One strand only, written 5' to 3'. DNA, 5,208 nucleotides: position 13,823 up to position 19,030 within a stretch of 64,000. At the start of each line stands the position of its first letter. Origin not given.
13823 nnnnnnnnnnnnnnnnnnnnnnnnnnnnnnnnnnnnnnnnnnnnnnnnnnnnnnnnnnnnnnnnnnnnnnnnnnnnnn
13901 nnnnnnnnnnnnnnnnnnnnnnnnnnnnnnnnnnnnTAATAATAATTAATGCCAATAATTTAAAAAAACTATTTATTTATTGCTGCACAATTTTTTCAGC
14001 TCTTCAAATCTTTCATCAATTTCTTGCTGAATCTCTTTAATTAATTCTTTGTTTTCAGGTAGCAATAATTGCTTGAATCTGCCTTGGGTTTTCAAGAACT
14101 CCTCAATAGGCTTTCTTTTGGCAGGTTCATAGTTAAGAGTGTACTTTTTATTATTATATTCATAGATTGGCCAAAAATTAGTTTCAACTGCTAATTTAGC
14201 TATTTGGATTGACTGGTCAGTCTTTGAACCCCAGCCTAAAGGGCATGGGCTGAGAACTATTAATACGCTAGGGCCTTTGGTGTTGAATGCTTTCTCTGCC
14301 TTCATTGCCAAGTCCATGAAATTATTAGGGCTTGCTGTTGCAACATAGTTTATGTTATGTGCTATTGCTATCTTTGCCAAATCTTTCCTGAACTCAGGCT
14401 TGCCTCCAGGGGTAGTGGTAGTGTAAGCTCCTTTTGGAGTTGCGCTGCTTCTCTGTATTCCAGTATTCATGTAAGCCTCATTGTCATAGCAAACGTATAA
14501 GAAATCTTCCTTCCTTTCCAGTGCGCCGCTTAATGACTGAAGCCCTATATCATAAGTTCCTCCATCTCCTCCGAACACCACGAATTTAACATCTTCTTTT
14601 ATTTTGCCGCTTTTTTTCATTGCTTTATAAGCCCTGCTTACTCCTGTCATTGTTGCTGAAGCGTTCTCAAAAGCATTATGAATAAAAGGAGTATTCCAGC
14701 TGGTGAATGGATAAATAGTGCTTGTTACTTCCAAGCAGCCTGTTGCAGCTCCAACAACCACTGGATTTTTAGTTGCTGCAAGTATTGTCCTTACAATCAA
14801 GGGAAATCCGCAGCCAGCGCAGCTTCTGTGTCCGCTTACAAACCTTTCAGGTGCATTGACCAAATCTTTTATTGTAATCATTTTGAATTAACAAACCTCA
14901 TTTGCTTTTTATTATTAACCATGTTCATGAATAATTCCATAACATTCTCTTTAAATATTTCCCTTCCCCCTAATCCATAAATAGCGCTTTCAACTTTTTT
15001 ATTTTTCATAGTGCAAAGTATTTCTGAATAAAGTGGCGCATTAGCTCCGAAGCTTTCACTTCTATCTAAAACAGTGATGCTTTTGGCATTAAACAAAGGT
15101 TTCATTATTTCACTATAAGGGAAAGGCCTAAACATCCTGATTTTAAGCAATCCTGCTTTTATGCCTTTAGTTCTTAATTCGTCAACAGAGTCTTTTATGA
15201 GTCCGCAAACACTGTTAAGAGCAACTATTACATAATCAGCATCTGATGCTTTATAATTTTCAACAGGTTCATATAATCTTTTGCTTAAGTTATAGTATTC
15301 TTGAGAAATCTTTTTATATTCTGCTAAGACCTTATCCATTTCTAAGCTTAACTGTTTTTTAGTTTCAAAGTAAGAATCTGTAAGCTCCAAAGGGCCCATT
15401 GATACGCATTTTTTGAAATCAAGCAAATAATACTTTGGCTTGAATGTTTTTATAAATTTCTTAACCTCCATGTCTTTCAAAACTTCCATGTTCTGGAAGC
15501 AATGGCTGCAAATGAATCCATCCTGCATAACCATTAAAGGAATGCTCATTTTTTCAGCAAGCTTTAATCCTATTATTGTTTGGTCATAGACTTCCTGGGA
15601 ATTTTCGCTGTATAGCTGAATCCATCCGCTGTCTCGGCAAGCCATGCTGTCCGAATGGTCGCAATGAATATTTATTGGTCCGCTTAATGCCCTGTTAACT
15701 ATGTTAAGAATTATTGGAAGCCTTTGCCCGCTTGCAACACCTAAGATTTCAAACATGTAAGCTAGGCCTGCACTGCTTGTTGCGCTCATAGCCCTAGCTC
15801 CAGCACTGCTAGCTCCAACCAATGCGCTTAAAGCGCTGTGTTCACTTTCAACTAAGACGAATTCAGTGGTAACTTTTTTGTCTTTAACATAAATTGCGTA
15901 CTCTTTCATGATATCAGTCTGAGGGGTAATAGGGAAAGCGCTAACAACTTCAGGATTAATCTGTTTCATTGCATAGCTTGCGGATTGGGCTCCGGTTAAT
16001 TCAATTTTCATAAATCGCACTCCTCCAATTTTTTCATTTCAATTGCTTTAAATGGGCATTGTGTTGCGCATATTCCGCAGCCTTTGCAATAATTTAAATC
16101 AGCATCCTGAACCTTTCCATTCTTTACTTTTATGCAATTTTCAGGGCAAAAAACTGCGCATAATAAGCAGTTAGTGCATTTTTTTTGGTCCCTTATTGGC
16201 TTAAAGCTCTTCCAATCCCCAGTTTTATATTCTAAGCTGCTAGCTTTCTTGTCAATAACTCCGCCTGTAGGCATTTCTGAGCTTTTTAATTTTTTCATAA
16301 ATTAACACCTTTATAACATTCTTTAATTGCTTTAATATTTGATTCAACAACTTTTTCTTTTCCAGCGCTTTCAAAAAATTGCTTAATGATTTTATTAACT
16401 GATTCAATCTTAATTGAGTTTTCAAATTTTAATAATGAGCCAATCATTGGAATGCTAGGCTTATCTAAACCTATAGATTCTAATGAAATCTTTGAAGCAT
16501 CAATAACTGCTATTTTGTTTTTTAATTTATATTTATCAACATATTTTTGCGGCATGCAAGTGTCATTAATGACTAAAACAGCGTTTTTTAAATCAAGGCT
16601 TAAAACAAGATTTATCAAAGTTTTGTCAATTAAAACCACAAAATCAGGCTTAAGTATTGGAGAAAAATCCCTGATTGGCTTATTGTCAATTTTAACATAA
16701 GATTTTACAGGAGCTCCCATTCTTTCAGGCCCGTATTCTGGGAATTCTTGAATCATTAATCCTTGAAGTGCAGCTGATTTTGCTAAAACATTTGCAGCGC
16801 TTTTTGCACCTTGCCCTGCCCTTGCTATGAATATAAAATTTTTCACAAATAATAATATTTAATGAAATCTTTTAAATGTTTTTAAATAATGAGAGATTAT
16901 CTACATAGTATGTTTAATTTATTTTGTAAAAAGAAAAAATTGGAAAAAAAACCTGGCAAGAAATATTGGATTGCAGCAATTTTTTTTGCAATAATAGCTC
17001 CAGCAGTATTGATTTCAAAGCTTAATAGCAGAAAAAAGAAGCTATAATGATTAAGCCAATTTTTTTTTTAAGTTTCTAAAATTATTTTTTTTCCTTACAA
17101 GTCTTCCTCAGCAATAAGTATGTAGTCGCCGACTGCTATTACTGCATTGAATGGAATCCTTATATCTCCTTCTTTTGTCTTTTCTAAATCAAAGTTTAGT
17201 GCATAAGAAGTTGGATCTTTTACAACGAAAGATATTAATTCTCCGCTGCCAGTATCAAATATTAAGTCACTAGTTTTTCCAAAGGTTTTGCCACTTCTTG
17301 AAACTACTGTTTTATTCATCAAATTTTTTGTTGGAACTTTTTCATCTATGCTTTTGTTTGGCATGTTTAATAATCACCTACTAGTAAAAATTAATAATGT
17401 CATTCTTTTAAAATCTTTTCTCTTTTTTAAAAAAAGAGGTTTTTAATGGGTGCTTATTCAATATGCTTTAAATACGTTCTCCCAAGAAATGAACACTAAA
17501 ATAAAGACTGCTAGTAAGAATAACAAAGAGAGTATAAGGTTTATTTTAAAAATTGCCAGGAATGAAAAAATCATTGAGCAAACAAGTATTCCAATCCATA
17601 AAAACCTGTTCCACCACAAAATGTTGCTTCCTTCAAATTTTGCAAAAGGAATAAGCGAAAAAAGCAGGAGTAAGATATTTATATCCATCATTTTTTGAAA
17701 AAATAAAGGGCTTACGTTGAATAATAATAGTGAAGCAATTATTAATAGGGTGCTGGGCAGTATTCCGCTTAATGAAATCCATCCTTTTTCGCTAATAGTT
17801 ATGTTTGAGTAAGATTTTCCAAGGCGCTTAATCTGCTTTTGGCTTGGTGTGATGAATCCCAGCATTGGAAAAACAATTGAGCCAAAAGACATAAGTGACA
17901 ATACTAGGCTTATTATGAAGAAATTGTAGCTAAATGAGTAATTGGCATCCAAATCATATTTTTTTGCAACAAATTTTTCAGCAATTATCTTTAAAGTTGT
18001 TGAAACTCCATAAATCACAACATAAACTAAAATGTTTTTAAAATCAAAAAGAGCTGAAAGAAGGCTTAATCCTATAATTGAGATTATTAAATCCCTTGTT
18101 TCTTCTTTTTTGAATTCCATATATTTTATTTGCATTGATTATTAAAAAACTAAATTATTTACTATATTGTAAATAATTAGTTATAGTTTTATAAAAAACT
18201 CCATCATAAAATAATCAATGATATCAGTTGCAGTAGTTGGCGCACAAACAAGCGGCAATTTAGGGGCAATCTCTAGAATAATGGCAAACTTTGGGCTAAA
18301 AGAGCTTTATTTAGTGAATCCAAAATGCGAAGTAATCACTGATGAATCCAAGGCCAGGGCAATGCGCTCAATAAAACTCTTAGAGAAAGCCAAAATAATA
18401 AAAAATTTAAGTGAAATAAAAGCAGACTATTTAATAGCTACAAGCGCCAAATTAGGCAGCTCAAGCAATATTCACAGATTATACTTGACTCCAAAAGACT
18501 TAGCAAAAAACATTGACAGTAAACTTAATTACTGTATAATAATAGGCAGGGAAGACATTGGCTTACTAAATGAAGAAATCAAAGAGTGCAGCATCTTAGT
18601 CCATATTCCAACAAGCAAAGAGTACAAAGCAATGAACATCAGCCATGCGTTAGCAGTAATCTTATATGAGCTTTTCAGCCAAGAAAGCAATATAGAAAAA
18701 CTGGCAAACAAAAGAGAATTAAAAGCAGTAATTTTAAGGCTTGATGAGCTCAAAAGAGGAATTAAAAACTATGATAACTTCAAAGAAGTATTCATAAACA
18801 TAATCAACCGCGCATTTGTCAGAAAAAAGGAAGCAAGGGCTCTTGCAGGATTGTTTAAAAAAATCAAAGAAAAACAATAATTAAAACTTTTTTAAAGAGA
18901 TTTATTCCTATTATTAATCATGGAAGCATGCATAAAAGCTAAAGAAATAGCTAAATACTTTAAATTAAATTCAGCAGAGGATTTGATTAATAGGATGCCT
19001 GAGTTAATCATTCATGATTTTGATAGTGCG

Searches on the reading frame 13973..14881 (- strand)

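Call 12: search_protein_families(library=pfam, proteins=[window:13973-14881:-], max_evalue=0.001)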
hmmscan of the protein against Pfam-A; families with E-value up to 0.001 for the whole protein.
window:13973-14881:- (302 aa): 1 family
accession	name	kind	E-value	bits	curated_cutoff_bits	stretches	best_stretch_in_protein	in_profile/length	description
PF02775.26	TPP_enzyme_C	-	1.4e-21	77.4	21.9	1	47-209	2-151/151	Thiamine pyrophosphate enzyme, C-terminal TPP binding domain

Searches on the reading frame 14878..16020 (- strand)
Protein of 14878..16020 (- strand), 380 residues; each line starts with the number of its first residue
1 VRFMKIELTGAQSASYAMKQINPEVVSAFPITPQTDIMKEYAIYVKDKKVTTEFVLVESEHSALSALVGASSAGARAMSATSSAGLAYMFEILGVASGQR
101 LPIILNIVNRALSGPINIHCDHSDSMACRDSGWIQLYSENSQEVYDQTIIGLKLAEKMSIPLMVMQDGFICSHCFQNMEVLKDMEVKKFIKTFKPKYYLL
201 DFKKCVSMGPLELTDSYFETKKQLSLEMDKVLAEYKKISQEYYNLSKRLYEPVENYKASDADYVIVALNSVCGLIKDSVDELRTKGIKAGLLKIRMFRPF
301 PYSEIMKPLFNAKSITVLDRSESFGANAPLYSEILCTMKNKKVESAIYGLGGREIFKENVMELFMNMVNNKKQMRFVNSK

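Call 12: search_protein_families(library=pfam, proteins=[window:14878-16020:-], max_evalue=0.001)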
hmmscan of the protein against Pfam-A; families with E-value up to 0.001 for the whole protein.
window:14878-16020:- (380 aa): 2 families
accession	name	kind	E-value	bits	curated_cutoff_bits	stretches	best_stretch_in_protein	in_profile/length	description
PF01855.24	POR_N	-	1.2e-67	228.5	27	1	17-232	2-223/231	Pyruvate flavodoxin/ferredoxin oxidoreductase, thiamine diP-bdg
PF17147.9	PFOR_II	-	3.9e-27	95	27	1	261-359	1-101/102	Pyruvate:ferredoxin oxidoreductase core domain II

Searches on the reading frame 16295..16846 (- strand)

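Call 12: search_protein_families(library=pfam, proteins=[window:16295-16846:-], max_evalue=0.001)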
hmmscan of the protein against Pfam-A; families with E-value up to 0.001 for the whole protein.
window:16295-16846:- (183 aa): 1 family
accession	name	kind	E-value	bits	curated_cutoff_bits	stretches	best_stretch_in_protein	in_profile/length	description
PF01558.24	POR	-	2.8e-30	106.2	27.4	1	10-178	1-172/173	Pyruvate ferredoxin/flavodoxin oxidoreductase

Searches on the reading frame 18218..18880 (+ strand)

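Call 30: search_protein_families(library=pfam, proteins=[window:18218-18880:+], max_evalue=0.001)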
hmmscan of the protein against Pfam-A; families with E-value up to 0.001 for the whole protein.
window:18218-18880:+ (220 aa): 2 families
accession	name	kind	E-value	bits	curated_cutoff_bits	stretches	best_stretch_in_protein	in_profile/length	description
PF00588.24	SpoU_methylase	-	1.1e-24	87.6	29.7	1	2-150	2-142/142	SpoU rRNA Methylase family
PF09936.14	Methyltrn_RNA_4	-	5.4e-05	23.6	22.6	0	46-152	76-180/182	SAM-dependent RNA methyltransferase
